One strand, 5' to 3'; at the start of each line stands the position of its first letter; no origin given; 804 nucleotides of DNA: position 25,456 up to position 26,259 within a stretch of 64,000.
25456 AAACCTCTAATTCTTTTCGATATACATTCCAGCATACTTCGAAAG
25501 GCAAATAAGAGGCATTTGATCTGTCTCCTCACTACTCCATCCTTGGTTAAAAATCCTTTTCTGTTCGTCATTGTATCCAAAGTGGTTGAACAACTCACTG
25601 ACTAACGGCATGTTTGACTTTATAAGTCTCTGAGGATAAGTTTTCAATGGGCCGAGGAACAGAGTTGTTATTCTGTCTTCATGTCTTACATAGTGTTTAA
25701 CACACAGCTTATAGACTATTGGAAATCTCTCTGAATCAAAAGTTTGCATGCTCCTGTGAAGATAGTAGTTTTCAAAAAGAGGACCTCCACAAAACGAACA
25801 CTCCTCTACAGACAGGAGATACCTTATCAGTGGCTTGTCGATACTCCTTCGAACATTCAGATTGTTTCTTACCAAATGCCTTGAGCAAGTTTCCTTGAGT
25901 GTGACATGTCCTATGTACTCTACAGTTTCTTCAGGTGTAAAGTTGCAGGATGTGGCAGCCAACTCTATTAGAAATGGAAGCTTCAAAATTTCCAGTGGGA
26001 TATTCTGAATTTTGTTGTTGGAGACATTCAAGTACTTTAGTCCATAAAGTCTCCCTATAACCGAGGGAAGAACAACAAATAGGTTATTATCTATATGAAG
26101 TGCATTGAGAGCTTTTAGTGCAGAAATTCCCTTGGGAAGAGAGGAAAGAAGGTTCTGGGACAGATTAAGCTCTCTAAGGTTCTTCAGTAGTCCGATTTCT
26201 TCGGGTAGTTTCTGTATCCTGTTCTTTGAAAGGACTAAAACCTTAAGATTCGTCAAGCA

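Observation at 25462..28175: Head-to-head pair of paralogous LRR genes with shared Cys-rich C-terminal domain; one carries an MGxxxS myristoylation motif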

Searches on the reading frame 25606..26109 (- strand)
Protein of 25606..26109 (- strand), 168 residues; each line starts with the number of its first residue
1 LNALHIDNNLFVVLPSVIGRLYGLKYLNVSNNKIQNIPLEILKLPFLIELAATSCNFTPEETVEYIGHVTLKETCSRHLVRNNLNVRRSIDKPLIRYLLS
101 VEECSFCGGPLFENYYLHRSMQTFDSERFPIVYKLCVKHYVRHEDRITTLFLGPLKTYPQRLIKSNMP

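Call 57: search_solved_structures(query=A5, max_evalue=0.01, show_alignments=5)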
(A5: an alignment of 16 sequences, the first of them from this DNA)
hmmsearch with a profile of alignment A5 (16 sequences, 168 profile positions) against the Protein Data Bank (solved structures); distinct sequences matched with E-value up to 0.01: 294 (the best 60 are shown).
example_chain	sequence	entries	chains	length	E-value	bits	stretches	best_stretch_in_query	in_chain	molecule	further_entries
9ijj_4X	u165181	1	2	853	2.5e-44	154.2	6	1-65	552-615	Leucine-rich repeat and death domain-containing protein 1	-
9fqr_Xo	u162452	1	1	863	4e-41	143.8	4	1-57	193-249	Leucine rich repeats and death domain containing 1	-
4u08_A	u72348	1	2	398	1.1e-36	129.3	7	1-67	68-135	LIC11098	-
4u09_A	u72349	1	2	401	3.9e-33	117.8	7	3-58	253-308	LIC12759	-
7t7a_A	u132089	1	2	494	1.1e-32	116.3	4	2-71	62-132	Leucine-rich repeat protein SHOC-2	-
9btm_B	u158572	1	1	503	1.3e-32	116.1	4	2-71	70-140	Leucine-rich repeat protein SHOC-2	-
7tyg_A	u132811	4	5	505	1.4e-32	116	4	2-71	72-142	Leucine-rich repeat protein SHOC-2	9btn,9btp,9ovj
7tvg_D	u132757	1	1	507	1.5e-32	115.9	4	2-71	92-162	Leucine-rich repeat protein SHOC-2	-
7txh_B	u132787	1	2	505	1.6e-32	115.8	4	2-71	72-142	Leucine-rich repeat protein SHOC-2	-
7sd0_A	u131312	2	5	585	5.6e-32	114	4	2-71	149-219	Leucine-rich repeat protein SHOC-2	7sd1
7upi_C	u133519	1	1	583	5.9e-32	114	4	2-71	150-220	Leucine-rich repeat protein SHOC-2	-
7tvf_A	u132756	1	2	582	9.6e-32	113.3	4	2-71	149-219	Leucine-rich repeat protein SHOC-2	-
9o65_A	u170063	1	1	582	1.2e-31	113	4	2-71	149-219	Leucine-rich repeat protein SHOC-2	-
4u06_A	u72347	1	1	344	1.1e-28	103.4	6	1-67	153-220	LIC10831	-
9t7v_B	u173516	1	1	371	3.1e-24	88.8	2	1-137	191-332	Leucine-rich repeat-containing protein 58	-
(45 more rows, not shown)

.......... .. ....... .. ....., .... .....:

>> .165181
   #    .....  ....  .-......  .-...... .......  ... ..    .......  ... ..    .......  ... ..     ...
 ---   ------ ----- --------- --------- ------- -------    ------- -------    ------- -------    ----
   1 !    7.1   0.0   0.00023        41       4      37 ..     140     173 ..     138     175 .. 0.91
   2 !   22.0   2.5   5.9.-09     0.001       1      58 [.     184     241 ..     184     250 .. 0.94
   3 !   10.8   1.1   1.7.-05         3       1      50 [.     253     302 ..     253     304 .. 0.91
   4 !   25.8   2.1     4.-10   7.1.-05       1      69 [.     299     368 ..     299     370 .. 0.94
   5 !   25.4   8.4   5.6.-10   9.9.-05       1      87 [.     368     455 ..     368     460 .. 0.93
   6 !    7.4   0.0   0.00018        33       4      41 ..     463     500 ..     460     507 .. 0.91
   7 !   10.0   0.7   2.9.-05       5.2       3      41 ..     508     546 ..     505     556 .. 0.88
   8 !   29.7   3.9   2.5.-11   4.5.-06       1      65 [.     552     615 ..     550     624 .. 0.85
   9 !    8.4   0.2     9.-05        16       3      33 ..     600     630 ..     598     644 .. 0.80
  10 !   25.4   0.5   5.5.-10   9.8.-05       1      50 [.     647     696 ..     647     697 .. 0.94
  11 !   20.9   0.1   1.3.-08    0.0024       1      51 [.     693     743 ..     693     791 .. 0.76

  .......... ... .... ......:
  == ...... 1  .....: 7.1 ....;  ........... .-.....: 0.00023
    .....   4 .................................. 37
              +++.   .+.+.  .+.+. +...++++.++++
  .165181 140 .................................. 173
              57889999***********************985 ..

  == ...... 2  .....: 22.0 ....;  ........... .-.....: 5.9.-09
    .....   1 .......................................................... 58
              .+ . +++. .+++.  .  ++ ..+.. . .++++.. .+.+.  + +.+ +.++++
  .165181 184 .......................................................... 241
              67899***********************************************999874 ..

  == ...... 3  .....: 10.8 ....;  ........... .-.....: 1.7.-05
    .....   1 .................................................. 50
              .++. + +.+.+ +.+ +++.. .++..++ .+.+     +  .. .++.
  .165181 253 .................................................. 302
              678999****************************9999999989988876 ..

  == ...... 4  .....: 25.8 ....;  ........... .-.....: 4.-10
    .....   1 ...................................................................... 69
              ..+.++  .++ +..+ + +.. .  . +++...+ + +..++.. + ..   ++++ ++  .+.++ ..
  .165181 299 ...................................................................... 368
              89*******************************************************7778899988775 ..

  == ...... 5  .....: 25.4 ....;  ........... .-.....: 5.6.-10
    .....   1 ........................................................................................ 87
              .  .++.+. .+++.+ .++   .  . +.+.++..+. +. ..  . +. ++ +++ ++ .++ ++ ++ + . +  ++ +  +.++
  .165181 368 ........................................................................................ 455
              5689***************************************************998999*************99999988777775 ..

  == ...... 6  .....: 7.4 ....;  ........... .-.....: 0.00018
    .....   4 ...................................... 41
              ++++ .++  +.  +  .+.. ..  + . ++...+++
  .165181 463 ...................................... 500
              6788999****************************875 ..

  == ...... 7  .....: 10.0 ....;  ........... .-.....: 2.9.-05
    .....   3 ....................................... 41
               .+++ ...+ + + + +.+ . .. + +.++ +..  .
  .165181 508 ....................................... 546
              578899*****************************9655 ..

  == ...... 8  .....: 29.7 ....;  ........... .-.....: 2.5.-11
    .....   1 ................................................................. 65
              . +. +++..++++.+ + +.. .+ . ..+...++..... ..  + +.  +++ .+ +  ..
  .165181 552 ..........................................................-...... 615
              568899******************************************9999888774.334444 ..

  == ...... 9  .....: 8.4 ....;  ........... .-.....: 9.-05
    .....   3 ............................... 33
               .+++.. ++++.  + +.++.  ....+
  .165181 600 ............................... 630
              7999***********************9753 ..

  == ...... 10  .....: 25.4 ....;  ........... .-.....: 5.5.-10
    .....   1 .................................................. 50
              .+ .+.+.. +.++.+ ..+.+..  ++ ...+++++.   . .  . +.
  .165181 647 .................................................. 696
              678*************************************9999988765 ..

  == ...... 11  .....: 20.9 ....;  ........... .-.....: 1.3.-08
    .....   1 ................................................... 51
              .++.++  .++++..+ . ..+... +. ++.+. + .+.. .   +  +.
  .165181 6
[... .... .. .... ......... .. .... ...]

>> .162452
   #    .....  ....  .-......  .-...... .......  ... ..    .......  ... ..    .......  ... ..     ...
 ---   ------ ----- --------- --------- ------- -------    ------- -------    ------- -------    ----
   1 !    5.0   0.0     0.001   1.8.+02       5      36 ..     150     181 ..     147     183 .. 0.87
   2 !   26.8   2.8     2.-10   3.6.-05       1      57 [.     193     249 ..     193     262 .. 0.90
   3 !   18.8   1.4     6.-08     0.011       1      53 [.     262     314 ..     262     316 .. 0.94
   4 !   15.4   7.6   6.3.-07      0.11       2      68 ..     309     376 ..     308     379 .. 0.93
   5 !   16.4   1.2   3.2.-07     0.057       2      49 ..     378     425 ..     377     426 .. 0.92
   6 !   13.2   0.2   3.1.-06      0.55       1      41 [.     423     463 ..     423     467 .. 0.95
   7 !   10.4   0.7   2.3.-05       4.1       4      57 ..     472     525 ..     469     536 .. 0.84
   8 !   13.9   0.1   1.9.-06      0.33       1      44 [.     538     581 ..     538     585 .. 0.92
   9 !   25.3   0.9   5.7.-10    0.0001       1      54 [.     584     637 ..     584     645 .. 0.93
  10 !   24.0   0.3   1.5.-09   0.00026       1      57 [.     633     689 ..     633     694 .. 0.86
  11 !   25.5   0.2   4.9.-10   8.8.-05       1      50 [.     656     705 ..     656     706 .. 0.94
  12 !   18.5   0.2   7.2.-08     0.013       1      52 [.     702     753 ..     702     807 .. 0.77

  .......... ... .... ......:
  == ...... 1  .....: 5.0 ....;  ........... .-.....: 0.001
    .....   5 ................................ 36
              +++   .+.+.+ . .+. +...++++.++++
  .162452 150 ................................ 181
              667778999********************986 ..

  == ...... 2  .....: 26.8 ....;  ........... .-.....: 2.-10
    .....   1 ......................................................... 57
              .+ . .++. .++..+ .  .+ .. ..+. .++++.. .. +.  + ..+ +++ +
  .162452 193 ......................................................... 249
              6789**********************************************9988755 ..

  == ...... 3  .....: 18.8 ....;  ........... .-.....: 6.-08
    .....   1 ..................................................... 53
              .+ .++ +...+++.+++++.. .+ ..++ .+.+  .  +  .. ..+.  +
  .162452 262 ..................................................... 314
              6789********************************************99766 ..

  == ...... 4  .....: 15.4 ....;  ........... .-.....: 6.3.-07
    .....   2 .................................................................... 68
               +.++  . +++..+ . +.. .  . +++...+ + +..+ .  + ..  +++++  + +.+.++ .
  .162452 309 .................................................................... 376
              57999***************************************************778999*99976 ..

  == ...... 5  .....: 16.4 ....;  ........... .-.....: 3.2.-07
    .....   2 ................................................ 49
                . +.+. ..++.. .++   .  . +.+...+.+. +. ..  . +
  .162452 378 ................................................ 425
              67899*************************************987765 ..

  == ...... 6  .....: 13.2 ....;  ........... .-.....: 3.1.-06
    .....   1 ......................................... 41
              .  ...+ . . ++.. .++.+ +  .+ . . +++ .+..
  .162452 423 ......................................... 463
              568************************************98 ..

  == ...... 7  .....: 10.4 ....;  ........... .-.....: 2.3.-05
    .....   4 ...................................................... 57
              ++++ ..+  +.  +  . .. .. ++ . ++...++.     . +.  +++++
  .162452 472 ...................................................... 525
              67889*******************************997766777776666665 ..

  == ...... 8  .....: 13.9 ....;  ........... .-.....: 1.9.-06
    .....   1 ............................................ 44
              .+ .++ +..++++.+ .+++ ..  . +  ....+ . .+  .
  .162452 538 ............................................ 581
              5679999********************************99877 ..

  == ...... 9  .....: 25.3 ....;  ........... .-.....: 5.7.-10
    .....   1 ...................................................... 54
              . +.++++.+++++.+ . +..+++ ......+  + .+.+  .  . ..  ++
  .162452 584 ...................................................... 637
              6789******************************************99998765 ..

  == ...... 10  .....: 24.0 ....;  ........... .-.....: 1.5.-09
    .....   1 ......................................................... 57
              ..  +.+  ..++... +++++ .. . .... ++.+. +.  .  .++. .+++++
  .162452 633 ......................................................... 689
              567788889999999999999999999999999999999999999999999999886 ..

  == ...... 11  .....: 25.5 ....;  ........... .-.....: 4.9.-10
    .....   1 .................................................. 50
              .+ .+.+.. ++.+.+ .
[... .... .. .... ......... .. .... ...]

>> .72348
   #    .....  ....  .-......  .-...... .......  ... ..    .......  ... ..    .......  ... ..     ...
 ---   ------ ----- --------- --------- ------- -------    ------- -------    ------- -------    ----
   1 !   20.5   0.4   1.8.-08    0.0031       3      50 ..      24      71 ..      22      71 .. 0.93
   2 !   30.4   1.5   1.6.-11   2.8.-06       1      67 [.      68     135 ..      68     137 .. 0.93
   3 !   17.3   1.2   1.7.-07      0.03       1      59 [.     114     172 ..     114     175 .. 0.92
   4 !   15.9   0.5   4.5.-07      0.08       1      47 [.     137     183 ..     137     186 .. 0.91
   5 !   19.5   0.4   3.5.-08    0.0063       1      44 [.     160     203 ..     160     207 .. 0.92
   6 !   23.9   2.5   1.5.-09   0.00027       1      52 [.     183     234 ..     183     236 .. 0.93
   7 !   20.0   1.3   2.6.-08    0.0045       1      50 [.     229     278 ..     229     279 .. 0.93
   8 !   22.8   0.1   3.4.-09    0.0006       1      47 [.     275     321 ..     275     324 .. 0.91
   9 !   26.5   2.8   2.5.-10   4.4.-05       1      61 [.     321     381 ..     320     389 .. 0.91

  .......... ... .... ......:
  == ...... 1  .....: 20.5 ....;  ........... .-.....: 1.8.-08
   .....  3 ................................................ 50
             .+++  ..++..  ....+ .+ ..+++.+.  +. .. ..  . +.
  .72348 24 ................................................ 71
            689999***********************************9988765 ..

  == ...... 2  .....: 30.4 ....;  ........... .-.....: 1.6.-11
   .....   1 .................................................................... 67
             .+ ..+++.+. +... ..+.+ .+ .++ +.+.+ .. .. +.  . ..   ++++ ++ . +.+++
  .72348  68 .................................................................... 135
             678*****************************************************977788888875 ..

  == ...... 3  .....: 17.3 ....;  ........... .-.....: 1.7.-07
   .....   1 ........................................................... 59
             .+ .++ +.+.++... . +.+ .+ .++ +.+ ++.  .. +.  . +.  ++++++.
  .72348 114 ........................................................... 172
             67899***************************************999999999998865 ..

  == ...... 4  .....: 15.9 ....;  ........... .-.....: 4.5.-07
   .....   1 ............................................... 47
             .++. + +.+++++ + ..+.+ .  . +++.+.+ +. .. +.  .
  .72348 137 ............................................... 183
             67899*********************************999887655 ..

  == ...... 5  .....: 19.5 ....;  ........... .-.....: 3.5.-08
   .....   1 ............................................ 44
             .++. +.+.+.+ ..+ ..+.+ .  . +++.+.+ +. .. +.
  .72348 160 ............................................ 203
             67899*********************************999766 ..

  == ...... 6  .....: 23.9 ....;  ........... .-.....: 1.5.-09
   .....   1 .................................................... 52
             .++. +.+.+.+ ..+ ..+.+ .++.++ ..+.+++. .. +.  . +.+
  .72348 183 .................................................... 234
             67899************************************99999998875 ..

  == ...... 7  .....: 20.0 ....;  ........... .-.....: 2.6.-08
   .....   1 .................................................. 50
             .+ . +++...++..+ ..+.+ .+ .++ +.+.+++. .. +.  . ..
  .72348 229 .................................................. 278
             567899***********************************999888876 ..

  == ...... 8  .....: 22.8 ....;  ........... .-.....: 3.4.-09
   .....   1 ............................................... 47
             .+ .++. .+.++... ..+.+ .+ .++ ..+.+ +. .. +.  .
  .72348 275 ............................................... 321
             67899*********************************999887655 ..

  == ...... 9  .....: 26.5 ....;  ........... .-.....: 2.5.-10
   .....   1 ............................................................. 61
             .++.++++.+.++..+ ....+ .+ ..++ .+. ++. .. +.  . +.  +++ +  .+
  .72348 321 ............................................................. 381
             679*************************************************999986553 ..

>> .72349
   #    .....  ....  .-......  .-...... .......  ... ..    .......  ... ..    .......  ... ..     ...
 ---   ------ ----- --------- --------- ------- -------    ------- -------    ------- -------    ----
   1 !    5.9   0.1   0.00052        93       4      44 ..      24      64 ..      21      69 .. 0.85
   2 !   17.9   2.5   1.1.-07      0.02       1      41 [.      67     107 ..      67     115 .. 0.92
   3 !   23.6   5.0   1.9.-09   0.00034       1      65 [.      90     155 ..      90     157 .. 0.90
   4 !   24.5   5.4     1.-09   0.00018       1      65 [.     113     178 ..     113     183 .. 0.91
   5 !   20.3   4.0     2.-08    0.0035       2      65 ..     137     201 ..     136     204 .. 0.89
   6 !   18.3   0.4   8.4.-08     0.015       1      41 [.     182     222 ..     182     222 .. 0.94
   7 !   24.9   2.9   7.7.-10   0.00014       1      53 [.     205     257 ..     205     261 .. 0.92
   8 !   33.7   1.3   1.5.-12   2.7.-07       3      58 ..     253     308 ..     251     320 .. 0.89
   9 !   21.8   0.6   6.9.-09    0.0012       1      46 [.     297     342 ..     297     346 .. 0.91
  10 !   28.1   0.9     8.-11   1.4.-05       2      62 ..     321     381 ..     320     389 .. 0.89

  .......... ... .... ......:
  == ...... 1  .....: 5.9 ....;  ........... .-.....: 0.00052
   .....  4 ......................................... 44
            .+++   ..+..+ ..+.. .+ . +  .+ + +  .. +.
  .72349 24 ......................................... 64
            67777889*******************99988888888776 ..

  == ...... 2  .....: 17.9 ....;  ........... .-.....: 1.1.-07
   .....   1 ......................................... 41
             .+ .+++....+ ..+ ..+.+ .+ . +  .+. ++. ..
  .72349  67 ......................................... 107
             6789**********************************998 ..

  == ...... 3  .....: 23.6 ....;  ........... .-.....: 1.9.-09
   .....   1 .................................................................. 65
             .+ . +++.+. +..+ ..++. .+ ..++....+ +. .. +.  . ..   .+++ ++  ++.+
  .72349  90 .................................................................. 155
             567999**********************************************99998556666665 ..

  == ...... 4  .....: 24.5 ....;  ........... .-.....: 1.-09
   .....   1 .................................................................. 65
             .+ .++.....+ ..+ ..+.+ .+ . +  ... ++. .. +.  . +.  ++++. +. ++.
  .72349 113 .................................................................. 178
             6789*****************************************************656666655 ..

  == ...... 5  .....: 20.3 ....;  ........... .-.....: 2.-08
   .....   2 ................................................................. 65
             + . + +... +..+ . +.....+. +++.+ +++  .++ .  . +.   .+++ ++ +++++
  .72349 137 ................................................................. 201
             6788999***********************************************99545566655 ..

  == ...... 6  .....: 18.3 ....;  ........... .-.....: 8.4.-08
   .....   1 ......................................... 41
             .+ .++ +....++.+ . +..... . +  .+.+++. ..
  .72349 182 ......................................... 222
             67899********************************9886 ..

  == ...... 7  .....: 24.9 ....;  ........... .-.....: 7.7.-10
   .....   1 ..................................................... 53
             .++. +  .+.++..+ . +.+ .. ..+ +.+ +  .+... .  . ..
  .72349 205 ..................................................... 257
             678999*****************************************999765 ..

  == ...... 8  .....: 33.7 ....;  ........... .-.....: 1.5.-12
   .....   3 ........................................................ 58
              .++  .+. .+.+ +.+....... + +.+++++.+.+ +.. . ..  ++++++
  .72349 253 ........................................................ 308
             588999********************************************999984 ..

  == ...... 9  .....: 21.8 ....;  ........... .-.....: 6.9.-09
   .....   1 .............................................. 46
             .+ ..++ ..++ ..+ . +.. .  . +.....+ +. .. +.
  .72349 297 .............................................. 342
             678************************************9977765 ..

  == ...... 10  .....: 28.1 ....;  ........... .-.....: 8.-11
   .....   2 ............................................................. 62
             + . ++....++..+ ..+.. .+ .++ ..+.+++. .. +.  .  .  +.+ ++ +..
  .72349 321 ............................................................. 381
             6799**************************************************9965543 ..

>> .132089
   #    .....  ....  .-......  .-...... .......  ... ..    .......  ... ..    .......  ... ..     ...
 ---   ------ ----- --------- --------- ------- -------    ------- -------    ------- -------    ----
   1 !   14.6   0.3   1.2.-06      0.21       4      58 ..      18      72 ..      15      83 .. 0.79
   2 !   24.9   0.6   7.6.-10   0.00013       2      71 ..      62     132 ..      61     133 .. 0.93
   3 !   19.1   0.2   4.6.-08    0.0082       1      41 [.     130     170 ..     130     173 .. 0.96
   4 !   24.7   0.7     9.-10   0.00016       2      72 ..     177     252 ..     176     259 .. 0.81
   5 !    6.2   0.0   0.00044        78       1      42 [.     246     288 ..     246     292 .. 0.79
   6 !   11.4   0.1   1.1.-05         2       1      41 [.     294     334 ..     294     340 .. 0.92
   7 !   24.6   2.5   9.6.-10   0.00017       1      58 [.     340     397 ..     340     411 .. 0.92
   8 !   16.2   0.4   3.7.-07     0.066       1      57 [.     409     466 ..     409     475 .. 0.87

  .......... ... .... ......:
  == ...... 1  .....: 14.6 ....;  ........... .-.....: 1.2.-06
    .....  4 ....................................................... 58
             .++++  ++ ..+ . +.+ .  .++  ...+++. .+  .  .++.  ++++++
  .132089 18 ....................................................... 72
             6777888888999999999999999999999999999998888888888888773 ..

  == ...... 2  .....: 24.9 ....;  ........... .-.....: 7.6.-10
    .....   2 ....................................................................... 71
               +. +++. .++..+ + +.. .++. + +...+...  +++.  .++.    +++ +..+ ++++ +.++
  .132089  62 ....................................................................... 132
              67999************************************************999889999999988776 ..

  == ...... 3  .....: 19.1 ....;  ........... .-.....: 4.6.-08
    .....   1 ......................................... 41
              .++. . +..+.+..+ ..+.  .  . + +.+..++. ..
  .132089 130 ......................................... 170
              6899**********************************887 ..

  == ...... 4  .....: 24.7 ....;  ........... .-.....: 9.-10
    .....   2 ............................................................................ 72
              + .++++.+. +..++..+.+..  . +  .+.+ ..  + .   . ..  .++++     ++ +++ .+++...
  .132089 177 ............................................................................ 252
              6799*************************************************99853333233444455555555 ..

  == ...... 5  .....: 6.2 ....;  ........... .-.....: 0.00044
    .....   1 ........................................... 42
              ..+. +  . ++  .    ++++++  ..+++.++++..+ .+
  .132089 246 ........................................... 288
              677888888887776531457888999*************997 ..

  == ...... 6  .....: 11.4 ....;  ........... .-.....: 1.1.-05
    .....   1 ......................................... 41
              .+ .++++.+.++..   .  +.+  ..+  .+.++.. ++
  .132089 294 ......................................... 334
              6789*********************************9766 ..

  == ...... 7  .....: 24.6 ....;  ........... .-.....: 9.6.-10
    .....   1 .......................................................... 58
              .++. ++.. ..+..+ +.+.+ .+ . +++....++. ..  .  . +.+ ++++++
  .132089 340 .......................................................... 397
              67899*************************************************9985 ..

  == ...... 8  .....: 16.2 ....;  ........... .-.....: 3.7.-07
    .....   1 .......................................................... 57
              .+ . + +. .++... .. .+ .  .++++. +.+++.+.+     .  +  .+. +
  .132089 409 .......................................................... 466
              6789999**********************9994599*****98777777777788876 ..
